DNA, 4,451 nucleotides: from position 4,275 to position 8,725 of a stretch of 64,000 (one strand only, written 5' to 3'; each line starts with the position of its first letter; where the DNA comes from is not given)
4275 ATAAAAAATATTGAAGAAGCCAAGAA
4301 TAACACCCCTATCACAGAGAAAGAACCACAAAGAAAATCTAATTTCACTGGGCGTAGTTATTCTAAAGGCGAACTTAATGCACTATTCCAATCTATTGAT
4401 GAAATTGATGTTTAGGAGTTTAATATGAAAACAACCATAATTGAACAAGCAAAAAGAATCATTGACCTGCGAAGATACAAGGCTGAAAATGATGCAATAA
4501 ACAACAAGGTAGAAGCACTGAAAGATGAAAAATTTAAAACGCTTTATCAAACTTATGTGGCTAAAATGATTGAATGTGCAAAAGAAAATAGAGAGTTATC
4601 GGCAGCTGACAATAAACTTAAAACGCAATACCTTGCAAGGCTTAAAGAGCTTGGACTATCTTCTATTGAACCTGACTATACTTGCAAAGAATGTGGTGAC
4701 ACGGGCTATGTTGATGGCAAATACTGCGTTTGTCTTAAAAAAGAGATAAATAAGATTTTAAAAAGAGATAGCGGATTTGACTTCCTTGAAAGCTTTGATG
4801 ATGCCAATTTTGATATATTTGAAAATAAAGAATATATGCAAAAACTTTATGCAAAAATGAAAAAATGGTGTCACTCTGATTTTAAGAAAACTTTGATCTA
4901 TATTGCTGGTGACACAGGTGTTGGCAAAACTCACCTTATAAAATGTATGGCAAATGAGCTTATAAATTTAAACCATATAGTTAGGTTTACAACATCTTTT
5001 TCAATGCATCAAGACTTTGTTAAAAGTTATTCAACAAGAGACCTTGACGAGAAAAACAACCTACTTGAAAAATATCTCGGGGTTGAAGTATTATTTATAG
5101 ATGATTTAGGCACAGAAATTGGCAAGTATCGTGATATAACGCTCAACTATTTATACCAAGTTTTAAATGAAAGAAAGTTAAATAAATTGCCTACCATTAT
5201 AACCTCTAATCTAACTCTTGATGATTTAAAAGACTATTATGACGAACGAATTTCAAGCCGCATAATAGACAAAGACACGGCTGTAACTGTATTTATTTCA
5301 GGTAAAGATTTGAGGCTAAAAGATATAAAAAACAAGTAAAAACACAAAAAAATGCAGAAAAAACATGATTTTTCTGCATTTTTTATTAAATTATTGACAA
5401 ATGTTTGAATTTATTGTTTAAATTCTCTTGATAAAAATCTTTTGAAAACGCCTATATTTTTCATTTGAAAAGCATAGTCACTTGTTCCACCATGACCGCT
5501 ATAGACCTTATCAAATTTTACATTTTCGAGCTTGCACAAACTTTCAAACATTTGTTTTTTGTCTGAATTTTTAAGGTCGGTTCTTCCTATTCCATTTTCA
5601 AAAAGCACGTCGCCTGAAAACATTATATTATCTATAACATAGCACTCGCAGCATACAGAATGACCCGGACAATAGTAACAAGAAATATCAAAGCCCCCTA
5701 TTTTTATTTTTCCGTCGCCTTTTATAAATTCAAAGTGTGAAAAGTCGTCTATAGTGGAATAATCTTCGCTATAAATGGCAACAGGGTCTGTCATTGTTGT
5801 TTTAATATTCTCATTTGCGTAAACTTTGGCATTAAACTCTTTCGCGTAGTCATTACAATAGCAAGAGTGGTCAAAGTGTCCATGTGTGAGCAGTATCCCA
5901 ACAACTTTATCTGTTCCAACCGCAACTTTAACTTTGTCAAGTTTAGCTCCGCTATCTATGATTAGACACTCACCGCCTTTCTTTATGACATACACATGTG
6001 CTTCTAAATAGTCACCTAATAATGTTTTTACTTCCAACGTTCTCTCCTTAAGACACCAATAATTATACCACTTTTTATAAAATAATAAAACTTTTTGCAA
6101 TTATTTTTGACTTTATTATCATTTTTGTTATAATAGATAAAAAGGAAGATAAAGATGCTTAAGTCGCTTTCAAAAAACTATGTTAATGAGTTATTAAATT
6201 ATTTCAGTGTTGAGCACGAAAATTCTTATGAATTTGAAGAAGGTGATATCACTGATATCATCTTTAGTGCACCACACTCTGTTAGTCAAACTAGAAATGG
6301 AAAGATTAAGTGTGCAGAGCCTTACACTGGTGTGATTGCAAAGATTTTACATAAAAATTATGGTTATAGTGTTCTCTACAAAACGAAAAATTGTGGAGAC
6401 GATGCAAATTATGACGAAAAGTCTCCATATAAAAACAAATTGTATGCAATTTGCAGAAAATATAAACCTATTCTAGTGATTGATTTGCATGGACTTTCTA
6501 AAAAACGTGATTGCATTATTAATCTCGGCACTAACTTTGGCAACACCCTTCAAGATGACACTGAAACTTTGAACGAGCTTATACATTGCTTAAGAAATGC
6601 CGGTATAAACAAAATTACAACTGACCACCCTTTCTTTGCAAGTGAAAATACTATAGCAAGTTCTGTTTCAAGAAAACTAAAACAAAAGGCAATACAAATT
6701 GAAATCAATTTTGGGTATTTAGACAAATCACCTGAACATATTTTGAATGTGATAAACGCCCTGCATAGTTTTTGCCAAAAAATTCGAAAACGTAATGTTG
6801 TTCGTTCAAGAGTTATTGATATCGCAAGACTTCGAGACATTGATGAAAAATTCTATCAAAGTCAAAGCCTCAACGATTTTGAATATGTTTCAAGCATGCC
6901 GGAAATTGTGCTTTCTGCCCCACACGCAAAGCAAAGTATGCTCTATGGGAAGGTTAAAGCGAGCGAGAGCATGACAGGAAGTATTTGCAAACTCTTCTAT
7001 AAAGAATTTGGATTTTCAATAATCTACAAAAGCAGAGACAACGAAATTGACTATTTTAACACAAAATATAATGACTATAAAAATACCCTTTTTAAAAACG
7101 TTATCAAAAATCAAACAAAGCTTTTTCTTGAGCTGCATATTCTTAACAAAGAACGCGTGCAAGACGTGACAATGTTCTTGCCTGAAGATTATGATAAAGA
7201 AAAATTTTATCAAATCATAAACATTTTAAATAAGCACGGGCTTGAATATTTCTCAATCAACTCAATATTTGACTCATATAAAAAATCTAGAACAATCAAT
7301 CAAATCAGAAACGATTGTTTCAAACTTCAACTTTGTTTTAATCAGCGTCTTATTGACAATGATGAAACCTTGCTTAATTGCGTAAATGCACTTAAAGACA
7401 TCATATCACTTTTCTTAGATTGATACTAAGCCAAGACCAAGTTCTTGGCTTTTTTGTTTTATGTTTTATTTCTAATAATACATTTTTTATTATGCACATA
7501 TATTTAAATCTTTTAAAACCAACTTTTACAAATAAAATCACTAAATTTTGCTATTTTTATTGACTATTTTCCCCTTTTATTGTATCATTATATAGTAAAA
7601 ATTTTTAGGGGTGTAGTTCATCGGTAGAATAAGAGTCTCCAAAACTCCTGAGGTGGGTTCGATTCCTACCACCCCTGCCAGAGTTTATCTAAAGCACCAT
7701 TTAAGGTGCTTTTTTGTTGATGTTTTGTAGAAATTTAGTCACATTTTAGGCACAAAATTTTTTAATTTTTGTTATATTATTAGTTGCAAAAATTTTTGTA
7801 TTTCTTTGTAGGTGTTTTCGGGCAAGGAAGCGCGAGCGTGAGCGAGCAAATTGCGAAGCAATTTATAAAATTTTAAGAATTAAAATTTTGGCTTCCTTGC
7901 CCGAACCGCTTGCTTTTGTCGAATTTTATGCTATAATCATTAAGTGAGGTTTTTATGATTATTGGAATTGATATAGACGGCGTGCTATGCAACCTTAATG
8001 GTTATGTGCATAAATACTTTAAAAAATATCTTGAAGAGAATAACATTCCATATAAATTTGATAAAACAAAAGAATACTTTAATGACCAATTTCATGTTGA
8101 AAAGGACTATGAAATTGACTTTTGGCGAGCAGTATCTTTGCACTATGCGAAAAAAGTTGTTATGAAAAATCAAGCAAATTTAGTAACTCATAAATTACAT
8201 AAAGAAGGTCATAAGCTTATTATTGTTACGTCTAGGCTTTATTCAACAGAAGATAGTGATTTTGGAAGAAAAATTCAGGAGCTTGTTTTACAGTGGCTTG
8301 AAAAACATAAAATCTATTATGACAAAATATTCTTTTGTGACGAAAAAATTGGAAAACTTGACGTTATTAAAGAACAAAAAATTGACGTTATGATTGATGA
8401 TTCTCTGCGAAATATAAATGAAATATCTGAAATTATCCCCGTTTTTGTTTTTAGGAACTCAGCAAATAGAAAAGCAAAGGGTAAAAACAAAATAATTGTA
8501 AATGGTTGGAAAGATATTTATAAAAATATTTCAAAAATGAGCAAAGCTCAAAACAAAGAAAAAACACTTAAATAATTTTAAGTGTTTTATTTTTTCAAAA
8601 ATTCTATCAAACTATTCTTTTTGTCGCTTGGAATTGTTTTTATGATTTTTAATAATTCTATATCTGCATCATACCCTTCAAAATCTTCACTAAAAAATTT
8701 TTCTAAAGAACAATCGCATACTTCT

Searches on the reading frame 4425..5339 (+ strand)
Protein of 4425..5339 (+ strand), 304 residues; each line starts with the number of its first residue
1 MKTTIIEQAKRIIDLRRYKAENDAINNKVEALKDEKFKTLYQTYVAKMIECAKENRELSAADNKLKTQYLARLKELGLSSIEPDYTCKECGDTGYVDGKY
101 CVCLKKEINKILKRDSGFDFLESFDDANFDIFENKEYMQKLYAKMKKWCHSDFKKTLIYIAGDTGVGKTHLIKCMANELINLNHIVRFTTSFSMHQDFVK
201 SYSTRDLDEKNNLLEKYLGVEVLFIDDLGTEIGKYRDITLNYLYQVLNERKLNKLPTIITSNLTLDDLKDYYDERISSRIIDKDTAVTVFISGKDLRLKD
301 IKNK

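Call 78: search_protein_families(library=pfam, proteins=[window:4425-5339:+], max_evalue=0.00001)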
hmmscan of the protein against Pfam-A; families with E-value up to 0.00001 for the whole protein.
window:4425-5339:+ (304 aa): 3 families
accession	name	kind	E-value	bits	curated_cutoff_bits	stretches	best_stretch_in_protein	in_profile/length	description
PF01695.23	IstB_IS21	-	1.4e-13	51.4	24.1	1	134-300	72-234/238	IstB-like ATP binding protein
PF00308.24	Bac_DnaA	-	5e-09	37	23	1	141-279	22-154/162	Bacterial DnaA ATPAse domain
PF00004.35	AAA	-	5.7e-06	27.2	21.2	0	158-270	1-116/131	ATPase family associated with various cellular activities (AAA)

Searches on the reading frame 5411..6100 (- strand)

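Call 78: search_protein_families(library=pfam, proteins=[window:5411-6100:-], max_evalue=0.00001)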
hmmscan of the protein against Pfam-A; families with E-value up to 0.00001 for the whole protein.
window:5411-6100:- (229 aa): 1 family
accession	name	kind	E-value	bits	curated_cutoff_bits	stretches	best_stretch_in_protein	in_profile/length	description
PF00753.33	Lactamase_B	-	2.1e-22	80.5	22.7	1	34-203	6-196/196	Metallo-beta-lactamase superfamily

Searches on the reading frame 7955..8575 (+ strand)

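Call 78: search_protein_families(library=pfam, proteins=[window:7955-8575:+], max_evalue=0.00001)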
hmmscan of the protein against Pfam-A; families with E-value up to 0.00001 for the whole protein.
window:7955-8575:+ (206 aa): 1 family
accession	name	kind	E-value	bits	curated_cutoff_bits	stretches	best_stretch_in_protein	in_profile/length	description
PF06941.18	NT5C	-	3e-10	40.7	24.8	1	1-192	2-174/180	5' nucleotidase, deoxy (Pyrimidine), cytosolic type C protein (NT5C)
